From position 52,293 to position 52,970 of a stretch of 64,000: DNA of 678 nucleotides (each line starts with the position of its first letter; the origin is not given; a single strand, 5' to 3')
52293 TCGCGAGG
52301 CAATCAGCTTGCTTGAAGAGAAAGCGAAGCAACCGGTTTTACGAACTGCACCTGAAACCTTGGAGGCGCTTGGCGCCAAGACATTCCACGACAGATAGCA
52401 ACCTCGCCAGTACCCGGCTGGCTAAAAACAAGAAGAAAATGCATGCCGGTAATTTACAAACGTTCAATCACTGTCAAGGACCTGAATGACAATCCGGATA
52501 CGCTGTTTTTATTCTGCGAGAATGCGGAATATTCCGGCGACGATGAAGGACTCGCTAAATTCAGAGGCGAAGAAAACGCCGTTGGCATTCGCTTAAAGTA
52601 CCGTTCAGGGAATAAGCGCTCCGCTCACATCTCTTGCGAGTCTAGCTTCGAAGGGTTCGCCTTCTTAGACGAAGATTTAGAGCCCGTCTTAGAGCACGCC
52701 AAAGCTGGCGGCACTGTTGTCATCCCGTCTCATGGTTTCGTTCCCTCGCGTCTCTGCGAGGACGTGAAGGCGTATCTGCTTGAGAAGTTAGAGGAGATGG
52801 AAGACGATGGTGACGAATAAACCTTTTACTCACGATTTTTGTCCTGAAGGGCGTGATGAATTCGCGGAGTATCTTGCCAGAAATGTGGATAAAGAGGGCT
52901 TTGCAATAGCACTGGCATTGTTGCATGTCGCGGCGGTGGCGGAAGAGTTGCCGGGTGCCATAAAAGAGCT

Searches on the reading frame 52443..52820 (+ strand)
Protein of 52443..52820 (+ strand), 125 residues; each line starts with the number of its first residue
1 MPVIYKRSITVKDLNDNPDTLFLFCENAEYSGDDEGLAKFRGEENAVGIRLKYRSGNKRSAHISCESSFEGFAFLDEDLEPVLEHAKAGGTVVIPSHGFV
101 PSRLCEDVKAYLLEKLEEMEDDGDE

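Call 83: search_protein_families(library=pfam, proteins=[window:52443-52820:+], max_evalue=0.001)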
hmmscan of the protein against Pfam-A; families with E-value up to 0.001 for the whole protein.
window:52443-52820:+ (125 aa): 1 family
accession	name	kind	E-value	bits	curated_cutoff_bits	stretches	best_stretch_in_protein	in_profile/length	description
PF25176.1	DUF7831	-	1.3e-16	61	27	1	4-99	2-97/118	Family of unknown function (DUF7831)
